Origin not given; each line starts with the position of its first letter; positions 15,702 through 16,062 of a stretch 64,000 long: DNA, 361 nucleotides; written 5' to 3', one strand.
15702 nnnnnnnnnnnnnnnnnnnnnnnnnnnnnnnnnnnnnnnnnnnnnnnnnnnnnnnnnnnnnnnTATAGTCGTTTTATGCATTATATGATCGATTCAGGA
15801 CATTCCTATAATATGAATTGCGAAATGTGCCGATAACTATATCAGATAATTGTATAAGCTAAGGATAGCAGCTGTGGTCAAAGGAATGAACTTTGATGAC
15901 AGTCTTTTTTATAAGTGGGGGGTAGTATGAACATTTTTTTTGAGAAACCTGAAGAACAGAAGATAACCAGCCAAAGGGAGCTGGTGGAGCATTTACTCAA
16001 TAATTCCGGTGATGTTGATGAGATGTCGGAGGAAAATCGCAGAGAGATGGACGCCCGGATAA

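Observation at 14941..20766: Five copies of a conserved 5' leader RNA: AGGA tetraloop mini-hairpin with covariation, plus a GGA-apex terminator-like hairpin and U-tract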

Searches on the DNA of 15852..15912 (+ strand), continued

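Call 47: search_with_rna_model(model_id=R1, sources=[window, L005, L006, L007, L018, L025, L045, L047, L056, L070, L074, L084, L085, L086, L090, L091, L092, L093, L096, L097, L101, L104, L107, L109, L110, L112, L113, L117, L118, L119, L121, L126, L127, L129, L131, L132, L133, L134, L136, L138, L140, L141, L142, L144, L150, L151, L155, L158, L160, L161, L162, L167, L172, L174, L177, L183, L186, L190, L192, L193, L195, L199, L200, L202, L203], max_evalue=0.0005, make_alignment=true)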
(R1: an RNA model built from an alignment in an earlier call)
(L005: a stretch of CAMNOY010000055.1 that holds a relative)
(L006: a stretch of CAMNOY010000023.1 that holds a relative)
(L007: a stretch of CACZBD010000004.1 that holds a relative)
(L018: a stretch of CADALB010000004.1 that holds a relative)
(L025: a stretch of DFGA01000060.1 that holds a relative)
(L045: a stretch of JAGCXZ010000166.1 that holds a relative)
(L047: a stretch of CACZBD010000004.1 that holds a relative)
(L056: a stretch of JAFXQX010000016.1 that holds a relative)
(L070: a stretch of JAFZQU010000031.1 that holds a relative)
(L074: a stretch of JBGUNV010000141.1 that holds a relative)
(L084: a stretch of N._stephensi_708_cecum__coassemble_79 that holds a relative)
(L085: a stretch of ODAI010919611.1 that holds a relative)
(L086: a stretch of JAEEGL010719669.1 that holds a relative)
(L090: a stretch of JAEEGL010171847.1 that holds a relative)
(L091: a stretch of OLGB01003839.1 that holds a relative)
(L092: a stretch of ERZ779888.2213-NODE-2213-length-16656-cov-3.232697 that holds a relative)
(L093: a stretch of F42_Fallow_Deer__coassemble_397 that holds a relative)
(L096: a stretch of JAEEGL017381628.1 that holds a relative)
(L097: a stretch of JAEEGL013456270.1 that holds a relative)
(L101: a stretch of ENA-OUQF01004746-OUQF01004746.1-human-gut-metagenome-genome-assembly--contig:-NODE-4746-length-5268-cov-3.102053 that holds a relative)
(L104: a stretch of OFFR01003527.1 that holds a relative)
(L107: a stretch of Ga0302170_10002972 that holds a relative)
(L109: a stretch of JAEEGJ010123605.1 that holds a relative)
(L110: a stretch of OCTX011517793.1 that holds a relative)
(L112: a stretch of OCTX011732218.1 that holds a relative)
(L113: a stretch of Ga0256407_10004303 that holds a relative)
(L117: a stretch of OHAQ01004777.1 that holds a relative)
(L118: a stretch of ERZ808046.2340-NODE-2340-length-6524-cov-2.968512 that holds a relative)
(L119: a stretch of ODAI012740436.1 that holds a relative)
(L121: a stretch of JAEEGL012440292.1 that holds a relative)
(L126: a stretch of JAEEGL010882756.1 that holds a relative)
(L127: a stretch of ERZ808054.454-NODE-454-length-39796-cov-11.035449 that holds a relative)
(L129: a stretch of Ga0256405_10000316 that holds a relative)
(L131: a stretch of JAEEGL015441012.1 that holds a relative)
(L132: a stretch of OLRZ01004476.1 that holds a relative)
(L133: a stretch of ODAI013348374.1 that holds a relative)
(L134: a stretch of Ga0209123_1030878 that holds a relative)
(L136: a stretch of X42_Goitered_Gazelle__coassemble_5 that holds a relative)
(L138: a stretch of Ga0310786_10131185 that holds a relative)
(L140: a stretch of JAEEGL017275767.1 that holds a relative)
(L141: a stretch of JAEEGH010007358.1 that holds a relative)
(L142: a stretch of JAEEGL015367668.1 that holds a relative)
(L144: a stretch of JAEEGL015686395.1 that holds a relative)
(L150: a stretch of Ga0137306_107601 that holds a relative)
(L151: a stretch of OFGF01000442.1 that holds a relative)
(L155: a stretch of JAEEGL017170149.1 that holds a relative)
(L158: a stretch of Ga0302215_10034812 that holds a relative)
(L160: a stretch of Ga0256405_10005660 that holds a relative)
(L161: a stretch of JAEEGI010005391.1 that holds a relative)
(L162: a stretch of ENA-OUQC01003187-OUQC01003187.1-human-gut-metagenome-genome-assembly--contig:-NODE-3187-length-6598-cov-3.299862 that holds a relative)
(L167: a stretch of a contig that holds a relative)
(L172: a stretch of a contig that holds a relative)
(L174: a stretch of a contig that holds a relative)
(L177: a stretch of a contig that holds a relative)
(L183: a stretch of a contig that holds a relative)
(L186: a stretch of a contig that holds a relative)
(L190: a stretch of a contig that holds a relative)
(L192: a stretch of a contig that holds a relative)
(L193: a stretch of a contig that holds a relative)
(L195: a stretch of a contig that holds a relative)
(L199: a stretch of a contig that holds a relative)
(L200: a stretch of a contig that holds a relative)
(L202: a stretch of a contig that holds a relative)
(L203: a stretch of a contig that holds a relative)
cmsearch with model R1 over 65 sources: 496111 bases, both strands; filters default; matches with E-value up to 0.0005: 94.
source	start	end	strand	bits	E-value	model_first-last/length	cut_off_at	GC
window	20710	20770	+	81.3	5.7e-23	1-61/61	no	0.38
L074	6254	6314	-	81.1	7e-23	1-61/61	no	0.36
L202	1380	1440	-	81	7.4e-23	1-61/61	no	0.43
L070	6500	6560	-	80.9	7.9e-23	1-61/61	no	0.43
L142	3398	3458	+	80.6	9.9e-23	1-61/61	no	0.39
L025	6207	6267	+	79.9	1.7e-22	1-61/61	no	0.39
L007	4179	4239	+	79.6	2.2e-22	1-61/61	no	0.38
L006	1585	1645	+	79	3.2e-22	1-61/61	no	0.43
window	18343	18403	+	78.8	3.8e-22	1-61/61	no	0.43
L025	3840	3900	+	78.8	3.8e-22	1-61/61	no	0.43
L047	6905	6965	+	78.4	5.1e-22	1-61/61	no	0.41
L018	3641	3701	+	78.4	5.3e-22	1-61/61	no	0.43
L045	2261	2321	-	77.9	7.5e-22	1-61/61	no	0.38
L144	3600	3660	-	77.2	1.3e-21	1-61/61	no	0.41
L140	2133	2193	-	76.9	1.6e-21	1-61/61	no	0.38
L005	4203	4263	+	76.9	1.6e-21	1-61/61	no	0.43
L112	7007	7067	+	76.9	1.6e-21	1-61/61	no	0.43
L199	2004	2064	-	76.9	1.6e-21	1-61/61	no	0.43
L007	1762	1822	+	75.4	4.8e-21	1-61/61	no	0.48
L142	1032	1092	+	73.9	1.5e-20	1-61/61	no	0.43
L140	1367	1427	-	72.8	3.6e-20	1-61/61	no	0.34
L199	65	125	-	72.2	5.3e-20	1-61/61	no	0.38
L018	6196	6256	+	72.2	5.5e-20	1-61/61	no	0.39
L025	3068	3128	+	72.1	6.2e-20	1-61/61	no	0.39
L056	650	710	+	68.7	7.6e-19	1-61/61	no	0.36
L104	5144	5213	-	53.3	8e-14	1-61/61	no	0.37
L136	4648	4709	-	47.8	5.2e-12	1-61/61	no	0.34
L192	8833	8897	-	46.6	1.2e-11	1-61/61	no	0.28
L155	1605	1664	-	45.5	2.8e-11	1-61/61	no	0.37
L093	10538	10597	-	44.4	6.5e-11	1-61/61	no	0.37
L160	4908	4970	+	44.4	6.8e-11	1-61/61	no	0.41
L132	2631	2690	+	43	1.9e-10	1-61/61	no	0.37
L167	3776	3835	-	43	1.9e-10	1-61/61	no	0.37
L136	3876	3934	-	41.6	5.3e-10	1-61/61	no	0.36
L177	1031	1092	-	41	8.3e-10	1-61/61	no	0.34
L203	1531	1590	-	40.9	9.4e-10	1-61/61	no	0.27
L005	384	444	+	40.7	1e-09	1-61/61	no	0.43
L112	2490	2550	+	40.7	1e-09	1-61/61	no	0.43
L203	2405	2464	-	40.7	1.1e-09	1-61/61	no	0.25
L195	1955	2014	-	40.7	1.1e-09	1-61/61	no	0.28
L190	5440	5500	+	40.4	1.3e-09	1-61/61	no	0.43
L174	888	947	+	39.9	2e-09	1-61/61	no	0.32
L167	7420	7479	-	39.4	2.9e-09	1-61/61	no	0.38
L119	3244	3303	+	39.1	3.6e-09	1-61/61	no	0.35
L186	2459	2517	-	38.6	5.1e-09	1-61/61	no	0.39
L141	4693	4750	-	38.4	6.1e-09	1-61/61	no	0.36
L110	1335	1392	+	37.7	9.8e-09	1-61/61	no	0.31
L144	4125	4184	-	36.1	3.3e-08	1-61/61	no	0.52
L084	6094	6152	-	35.7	4.5e-08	1-61/61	no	0.39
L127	9683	9743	-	34.9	8.1e-08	1-61/61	no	0.41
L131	16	74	+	34.7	9.4e-08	1-61/61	no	0.37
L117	5641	5704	-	34.6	1.1e-07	1-61/61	no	0.33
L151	2449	2517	+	34.5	1.1e-07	1-61/61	no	0.43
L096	4619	4677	+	34.3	1.3e-07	1-61/61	no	0.41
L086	326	386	-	34.1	1.5e-07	1-61/61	no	0.39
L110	27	87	+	34.1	1.5e-07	1-61/61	no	0.39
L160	3328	3386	+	34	1.6e-07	1-61/61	no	0.41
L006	4888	4945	+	33.6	2.2e-07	1-61/61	no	0.34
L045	6743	6800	-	33.3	2.9e-07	1-61/61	no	0.5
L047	5869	5926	+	33.3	2.9e-07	1-61/61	no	0.5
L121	2947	3009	-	33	3.5e-07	1-61/61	no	0.33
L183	4742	4804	-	32.2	6.3e-07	1-61/61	no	0.33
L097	1028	1085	-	31.9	7.7e-07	1-61/61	no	0.34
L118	3131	3189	-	31.1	1.5e-06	1-61/61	no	0.44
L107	480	539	-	30.5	2.3e-06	1-61/61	no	0.28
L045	4578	4637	-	30.4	2.5e-06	1-61/61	no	0.42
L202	2141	2199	-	30.3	2.6e-06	1-61/61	no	0.36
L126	4196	4256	-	30.2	2.8e-06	1-61/61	no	0.41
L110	4672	4729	+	30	3.2e-06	1-61/61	no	0.33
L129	7314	7369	+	29.4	5.1e-06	1-61/61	no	0.36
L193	684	743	-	28.7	8.6e-06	1-61/61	no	0.3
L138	2302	2368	-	28.6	9.2e-06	1-61/61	no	0.37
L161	5403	5462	+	28.4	1.1e-05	1-61/61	no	0.35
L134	273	333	+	28.4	1.1e-05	1-61/61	no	0.3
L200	9070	9130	+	28.2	1.2e-05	1-61/61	no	0.39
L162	5821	5882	-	28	1.5e-05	1-61/61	no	0.31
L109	3555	3614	+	27.7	1.8e-05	1-61/61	no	0.33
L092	609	670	+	27.2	2.7e-05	1-61/61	no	0.35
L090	2011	2070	+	27.1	2.9e-05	1-61/61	no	0.4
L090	1133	1193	+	27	3.1e-05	1-61/61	no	0.46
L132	4481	4540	+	27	3.1e-05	1-61/61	no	0.4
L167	1926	1985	-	27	3.1e-05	1-61/61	no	0.4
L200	12393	12450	+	26.7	4e-05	1-61/61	no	0.41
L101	3214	3275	+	26.3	5.4e-05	1-61/61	no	0.32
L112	1315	1382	+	26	6.9e-05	1-61/61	no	0.4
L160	4728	4789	+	25.9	7e-05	1-61/61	no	0.39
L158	2472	2530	-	25.7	8.3e-05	3-61/61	5'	0.31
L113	5412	5469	+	25.3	0.00011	1-61/61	no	0.4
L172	2918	2976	-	24.9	0.00015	1-61/61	no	0.41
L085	3216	3271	-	24.9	0.00016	1-61/61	no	0.41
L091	9780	9842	+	24.5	0.0002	1-61/61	no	0.38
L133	3779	3842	-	23.5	0.00045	1-61/61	no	0.34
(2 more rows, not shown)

Alignment A3: 94 matches aligned to the model, 91 columns, each read 5' to 3' on its own strand. Consensus structure (alignment columns), stored with it:
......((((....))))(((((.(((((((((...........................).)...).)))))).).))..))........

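Call 61: search_with_rna_model(model_id=R1, sources=[L204, L205, L206], max_evalue=1, show_alignments=4)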
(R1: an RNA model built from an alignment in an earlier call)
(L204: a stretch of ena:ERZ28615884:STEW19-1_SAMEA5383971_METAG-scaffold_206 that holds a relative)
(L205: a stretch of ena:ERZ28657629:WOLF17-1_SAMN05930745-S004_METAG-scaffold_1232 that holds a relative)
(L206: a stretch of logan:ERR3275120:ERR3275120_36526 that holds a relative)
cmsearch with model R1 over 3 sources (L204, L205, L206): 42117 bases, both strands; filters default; matches with E-value up to 1: 9.
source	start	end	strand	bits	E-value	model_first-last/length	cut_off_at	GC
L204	14280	14335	+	29.4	4.3e-07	1-61/61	no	0.36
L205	7082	7137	+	29.4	4.3e-07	1-61/61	no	0.36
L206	4805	4860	+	29.4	4.3e-07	1-61/61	no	0.36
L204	11378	11438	+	12.6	0.13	1-61/61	no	0.39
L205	4180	4240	+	12.6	0.13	1-61/61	no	0.39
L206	1903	1963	+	12.6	0.13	1-61/61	no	0.39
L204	9910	9972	+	10.9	0.49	1-61/61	no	0.44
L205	483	545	+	10.9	0.49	1-61/61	no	0.44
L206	435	497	+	10.9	0.49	1-61/61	no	0.44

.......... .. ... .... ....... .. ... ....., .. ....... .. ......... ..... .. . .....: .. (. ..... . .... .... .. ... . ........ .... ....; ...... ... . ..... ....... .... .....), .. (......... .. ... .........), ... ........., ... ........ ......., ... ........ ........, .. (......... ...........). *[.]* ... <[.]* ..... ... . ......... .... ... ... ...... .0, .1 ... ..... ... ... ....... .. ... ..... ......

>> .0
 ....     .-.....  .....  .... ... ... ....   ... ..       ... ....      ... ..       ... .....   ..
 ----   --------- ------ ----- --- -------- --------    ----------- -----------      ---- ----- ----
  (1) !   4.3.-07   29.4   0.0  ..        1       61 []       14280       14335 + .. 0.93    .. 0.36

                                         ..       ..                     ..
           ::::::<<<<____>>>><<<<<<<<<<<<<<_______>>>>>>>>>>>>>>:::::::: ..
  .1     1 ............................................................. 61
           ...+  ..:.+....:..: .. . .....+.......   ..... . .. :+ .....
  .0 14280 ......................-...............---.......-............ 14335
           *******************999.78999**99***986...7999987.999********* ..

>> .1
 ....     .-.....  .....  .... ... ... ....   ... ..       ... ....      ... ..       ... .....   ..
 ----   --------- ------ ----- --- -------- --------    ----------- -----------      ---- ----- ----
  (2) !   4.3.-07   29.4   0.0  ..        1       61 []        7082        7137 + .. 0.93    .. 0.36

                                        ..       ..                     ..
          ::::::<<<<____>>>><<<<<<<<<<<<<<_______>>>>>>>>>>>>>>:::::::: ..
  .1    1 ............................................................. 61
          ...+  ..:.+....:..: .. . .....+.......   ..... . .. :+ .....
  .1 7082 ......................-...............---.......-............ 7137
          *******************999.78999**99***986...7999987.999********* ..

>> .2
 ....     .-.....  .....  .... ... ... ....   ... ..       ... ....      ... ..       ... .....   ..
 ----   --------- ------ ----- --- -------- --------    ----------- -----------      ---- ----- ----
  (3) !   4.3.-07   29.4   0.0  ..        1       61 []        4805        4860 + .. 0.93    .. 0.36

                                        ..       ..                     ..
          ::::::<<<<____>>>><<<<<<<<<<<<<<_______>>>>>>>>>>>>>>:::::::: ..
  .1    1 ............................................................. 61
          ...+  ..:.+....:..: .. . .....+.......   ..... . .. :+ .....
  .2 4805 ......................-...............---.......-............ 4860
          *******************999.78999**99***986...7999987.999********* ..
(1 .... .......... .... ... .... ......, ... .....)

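Call 64: build_rna_model(alignment_id=A3)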
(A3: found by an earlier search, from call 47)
Model R2 built from alignment A3 (94 sequences, 91 columns); structure: stored with the alignment.
model positions 61; base pairs 18; branch points 1; effective number of sequences 9.87; information 0.916 bits per position. Calibrated on 0.2 Mb of random sequence (short: E-values are rough).
structure used (alignment columns):
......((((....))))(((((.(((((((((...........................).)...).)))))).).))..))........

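Call 65: search_with_rna_model(model_id=R2, source=window, filters=off, max_evalue=10, show_alignments=6)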
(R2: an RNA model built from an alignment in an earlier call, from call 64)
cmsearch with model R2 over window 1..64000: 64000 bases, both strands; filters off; matches with E-value up to 10: 18.
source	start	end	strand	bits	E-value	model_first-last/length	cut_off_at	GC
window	18343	18403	+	73.5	6.7e-17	1-61/61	no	0.43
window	15852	15912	+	67.7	2.3e-15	1-61/61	no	0.36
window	20710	20770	+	64.4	1.6e-14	1-61/61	no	0.38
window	16603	16663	+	64.4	1.6e-14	1-61/61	no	0.36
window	14935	15002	+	20.5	0.0048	1-61/61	no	0.43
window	20720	20769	-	12.1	0.76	1-61/61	no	0.42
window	15862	15912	-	11.5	1.1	1-61/61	no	0.37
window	57257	57315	+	11.4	1.1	1-61/61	no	0.29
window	46631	46703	+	11.4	1.1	1-61/61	no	0.33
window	18353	18403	-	10.5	1.9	1-61/61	no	0.45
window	29783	29857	+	9.8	3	1-61/61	no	0.35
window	6805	6837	+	9.8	3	1-61/61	no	0.3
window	39467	39514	+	9.5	3.7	1-61/61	no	0.42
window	18191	18205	-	9.2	4.3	29-43/61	no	0.33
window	34545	34614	+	8.6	6.2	1-61/61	no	0.39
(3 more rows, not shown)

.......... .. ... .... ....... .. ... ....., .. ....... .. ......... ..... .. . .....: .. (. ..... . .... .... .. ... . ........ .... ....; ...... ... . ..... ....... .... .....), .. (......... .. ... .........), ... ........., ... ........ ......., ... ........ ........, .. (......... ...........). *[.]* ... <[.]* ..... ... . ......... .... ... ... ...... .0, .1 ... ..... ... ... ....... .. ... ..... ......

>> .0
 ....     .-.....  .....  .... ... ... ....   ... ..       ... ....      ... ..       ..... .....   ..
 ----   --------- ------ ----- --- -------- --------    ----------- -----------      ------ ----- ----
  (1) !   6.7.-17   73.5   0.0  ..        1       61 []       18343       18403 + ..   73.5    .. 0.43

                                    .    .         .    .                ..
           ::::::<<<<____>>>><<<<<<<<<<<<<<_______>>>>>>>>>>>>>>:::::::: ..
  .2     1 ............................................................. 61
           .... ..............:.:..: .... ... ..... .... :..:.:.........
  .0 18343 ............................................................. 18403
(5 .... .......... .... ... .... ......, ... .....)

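Call 70: search_with_rna_model(model_id=R2, sources=[L207, L208, L204], max_evalue=0.1)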
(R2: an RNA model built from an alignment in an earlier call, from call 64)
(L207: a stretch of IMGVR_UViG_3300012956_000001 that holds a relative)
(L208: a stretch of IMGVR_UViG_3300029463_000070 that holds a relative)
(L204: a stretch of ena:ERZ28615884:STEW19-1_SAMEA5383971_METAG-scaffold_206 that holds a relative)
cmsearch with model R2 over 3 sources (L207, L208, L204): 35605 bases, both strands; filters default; matches with E-value up to 0.1: 3.
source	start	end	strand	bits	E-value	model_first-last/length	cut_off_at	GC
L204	14280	14335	+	53.2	7.7e-12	1-61/61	no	0.36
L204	11377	11437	+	30.7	5.8e-06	1-61/61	no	0.39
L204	9911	9972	+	30.4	7e-06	1-61/61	no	0.45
